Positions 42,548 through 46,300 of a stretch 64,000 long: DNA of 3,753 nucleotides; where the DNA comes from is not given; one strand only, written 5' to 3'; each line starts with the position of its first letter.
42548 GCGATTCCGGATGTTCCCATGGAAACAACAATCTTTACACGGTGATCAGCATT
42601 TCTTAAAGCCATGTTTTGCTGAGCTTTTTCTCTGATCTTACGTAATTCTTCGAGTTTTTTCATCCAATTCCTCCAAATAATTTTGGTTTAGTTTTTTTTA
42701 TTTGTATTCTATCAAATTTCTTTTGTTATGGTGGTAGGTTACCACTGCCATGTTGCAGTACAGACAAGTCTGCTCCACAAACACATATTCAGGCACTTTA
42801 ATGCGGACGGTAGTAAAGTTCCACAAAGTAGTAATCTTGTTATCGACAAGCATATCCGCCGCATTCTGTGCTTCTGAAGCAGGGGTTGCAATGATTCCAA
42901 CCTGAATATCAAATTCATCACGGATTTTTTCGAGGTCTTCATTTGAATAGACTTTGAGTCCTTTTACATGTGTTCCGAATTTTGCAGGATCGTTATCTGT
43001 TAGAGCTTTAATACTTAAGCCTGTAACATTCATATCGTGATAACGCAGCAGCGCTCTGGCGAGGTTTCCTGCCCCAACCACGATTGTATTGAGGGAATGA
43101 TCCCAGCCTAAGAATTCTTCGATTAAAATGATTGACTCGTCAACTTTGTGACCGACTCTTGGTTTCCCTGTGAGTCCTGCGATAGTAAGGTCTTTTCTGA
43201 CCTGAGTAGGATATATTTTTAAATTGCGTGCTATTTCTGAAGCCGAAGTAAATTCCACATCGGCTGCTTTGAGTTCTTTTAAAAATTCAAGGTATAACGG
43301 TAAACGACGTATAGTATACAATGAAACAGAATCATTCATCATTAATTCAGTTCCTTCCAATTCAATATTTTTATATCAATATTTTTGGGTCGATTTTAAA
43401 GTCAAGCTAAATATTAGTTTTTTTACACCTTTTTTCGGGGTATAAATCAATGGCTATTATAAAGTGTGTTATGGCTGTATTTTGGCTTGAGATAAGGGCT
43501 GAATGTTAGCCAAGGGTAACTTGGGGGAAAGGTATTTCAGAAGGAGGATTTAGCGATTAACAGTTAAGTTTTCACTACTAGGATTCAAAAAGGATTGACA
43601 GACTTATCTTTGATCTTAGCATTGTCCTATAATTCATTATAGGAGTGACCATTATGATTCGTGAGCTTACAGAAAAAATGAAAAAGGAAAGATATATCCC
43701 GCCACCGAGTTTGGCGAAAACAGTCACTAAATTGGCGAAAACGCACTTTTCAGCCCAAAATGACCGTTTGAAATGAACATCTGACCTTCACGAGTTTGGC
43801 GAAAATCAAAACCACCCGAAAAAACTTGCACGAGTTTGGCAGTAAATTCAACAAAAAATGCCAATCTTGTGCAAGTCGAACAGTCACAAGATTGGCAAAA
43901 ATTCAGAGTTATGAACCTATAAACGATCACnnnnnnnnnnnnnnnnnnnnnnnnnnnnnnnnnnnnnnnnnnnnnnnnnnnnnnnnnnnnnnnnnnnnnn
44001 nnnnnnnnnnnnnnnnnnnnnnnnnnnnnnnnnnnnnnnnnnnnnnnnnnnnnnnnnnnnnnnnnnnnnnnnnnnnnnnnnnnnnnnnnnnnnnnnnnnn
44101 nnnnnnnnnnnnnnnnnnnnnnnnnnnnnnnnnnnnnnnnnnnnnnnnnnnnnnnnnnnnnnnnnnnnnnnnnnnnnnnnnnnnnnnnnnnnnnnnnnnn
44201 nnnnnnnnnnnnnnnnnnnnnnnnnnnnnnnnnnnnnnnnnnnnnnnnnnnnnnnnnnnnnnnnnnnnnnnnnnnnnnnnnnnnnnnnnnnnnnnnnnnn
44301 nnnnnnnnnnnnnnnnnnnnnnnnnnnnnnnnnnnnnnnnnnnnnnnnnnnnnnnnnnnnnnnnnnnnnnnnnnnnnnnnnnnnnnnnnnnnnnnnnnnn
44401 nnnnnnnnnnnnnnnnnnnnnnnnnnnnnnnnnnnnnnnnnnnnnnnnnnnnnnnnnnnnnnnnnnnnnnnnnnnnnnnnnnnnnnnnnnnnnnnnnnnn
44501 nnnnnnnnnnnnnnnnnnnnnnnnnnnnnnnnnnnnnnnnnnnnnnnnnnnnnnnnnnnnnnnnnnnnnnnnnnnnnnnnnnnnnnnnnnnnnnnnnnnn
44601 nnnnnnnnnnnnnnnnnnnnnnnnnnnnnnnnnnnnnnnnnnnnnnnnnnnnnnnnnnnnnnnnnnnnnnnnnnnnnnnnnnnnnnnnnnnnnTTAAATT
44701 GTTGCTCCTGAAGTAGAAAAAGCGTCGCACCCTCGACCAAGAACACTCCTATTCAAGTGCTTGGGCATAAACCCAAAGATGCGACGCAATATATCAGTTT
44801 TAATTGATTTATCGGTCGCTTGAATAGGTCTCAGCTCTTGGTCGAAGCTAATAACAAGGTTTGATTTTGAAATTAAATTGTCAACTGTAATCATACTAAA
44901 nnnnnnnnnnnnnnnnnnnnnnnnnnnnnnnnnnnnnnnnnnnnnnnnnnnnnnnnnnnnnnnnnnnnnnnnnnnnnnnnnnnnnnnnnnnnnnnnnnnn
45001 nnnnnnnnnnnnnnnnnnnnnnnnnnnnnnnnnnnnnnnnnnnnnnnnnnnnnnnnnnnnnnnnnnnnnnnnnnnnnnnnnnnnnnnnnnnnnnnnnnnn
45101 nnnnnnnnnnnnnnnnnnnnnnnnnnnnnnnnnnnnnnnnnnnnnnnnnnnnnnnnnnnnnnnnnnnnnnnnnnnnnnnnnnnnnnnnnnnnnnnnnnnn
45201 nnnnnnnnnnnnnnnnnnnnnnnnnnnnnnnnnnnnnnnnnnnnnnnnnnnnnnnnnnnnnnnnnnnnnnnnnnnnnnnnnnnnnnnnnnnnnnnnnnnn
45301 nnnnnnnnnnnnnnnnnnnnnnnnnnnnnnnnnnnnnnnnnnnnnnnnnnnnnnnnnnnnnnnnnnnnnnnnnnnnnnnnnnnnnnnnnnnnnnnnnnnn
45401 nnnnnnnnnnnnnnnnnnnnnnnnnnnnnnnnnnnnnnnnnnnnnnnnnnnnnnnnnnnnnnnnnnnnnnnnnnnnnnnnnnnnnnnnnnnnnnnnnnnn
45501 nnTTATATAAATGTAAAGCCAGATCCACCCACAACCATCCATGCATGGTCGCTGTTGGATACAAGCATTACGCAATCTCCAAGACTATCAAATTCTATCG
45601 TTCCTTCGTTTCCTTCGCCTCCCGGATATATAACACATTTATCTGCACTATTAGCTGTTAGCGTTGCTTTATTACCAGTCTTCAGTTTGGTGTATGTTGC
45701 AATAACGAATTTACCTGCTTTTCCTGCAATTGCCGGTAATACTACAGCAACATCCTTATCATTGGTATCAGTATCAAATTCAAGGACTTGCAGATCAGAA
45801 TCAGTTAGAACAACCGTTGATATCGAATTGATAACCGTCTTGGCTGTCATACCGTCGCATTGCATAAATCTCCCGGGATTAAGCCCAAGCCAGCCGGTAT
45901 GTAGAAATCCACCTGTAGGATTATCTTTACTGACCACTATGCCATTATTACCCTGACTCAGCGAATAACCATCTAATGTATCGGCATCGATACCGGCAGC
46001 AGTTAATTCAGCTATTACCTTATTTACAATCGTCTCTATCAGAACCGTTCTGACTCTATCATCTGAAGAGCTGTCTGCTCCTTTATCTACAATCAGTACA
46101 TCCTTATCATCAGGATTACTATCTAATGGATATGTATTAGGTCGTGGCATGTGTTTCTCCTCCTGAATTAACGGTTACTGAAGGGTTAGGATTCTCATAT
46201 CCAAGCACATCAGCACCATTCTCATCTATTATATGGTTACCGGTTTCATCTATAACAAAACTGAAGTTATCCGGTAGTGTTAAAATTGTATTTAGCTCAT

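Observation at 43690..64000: Prophage combining a Mu-type head/packaging module with a siphovirus tail and an inverted packaging cassette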

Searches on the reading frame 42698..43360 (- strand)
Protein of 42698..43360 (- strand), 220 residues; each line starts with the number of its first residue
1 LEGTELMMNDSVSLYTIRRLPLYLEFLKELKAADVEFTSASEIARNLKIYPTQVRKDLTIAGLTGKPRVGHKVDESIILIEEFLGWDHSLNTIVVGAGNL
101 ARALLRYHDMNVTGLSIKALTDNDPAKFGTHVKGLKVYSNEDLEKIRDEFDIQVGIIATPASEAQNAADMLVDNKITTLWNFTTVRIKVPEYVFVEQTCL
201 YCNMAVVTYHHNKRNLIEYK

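Call 5: search_protein_families(library=pfam, proteins=[window:42698-43360:-], max_evalue=0.01)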
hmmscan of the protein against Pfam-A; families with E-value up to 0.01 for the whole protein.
window:42698-43360:- (220 aa): 3 families
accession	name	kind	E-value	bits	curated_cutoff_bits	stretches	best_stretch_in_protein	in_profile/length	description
PF02629.25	CoA_binding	-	1.6e-19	70.9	22.3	1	90-184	4-96/97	CoA binding domain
PF06971.19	Put_DNA-bind_N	-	1.1e-15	57.9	27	1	12-58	2-48/49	Putative DNA-binding protein N-terminus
PF01408.29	GFO_IDH_MocA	-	0.00063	20.9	24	1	91-176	2-87/120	Oxidoreductase family, NAD-binding Rossmann fold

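Call 21: search_protein_families(library=ncbifam, proteins=[window:42698-43360:-], max_evalue=1e-10)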
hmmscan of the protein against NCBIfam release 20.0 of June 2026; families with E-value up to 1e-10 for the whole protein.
window:42698-43360:- (220 aa): 9 families
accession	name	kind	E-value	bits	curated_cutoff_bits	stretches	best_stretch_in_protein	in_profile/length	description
NF003994.0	PRK05472.2-3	equivalog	2.1e-66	223.4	130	1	8-213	5-210/217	redox-sensing transcriptional repressor Rex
NF003995.0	PRK05472.2-4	subfamily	1.8e-53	181.3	126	1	8-215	2-209/213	redox-sensing transcriptional repressor Rex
NF003993.0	PRK05472.2-2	equivalog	6.3e-51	172.9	217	1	13-214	7-208/212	redox-sensing transcriptional repressor Rex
NF003996.0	PRK05472.2-5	equivalog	1.6e-48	165.4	138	1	15-215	5-203/209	redox-sensing transcriptional repressor Rex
NF003990.0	PRK05472.1-4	equivalog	2.4e-46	158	233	1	9-215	4-210/214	redox-sensing transcriptional repressor Rex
NF003992.0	PRK05472.2-1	equivalog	1.9e-44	151.7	226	1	12-215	21-224/249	redox-sensing transcriptional repressor Rex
NF003989.0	PRK05472.1-3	equivalog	1.1e-38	133.1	177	1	8-214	4-210/215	redox-sensing transcriptional repressor Rex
NF003991.0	PRK05472.1-5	equivalog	6.7e-27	94.8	198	1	15-204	10-199/211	redox-sensing transcriptional repressor Rex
NF003988.0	PRK05472.1-1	equivalog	1.9e-26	93.4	321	1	7-214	2-211/214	redox-sensing transcriptional repressor Rex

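Call 22: list_cluster_members(proteins=[window:42698-43360:-, window:40249-41811:-, window:31187-32815:+, window:59239-61692:+, window:57666-59228:+, window:53980-54921:-])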
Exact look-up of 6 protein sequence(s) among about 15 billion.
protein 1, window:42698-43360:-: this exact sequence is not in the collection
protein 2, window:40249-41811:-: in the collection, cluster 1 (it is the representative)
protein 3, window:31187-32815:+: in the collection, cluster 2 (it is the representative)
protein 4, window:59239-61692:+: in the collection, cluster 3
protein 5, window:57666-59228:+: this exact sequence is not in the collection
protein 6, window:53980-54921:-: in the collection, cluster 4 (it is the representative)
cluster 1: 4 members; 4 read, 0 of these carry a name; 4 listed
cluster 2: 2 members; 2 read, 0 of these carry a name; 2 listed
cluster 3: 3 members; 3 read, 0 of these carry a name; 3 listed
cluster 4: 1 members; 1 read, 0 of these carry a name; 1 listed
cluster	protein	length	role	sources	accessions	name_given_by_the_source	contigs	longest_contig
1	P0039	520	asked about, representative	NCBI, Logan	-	-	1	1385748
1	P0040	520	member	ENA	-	-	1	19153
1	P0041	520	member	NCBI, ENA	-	-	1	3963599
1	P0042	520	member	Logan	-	-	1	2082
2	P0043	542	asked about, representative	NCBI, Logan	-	-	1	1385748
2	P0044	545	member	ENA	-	-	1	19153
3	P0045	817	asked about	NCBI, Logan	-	-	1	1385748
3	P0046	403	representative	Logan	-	-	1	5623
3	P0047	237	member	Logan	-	-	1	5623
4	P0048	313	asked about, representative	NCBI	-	-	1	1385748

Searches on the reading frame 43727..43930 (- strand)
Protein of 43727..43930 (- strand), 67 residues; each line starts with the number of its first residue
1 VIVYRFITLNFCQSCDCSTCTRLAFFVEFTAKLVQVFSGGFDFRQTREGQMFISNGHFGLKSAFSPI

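Call 5: search_protein_families(library=pfam, proteins=[window:43727-43930:-], max_evalue=0.01)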
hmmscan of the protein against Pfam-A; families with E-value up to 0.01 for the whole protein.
window:43727-43930:- (67 aa): 0 families

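Call 12: search_protein_families(library=phrogs, proteins=[window:43727-43930:-], max_evalue=0.001)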
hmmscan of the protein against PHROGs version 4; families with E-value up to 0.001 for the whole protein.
window:43727-43930:- (67 aa): 0 families

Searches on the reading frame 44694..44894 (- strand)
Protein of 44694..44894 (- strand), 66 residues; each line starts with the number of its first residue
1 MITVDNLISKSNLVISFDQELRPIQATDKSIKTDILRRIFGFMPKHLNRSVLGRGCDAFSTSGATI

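Call 5: search_protein_families(library=pfam, proteins=[window:44694-44894:-], max_evalue=0.01)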
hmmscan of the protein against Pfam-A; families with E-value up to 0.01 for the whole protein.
window:44694-44894:- (66 aa): 0 families

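Call 12: search_protein_families(library=phrogs, proteins=[window:44694-44894:-], max_evalue=0.001)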
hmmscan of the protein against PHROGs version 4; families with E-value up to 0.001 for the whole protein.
window:44694-44894:- (66 aa): 0 families

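Call 103: search_protein_families(library=pfam, proteins=[window:44694-44894:-], max_evalue=0.01)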
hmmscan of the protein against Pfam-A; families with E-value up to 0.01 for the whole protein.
window:44694-44894:- (66 aa): 0 families

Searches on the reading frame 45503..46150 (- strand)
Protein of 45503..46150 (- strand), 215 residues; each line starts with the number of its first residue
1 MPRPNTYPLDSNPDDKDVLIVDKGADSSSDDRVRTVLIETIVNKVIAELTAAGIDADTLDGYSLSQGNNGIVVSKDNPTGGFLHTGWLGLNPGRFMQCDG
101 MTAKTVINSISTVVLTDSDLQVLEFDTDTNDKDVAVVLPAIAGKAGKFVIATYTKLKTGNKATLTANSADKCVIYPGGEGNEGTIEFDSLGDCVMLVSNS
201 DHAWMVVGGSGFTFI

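Call 5: search_protein_families(library=pfam, proteins=[window:45503-46150:-], max_evalue=0.01)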
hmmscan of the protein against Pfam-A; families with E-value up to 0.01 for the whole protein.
window:45503-46150:- (215 aa): 0 families

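Call 12: search_protein_families(library=phrogs, proteins=[window:45503-46150:-], max_evalue=0.001)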
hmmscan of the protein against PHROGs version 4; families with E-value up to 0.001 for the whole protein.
window:45503-46150:- (215 aa): 0 families

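Call 93: search_protein_families(library=pfam, proteins=[window:45503-46150:-], max_evalue=5)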
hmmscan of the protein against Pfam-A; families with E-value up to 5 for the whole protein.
window:45503-46150:- (215 aa): 0 families
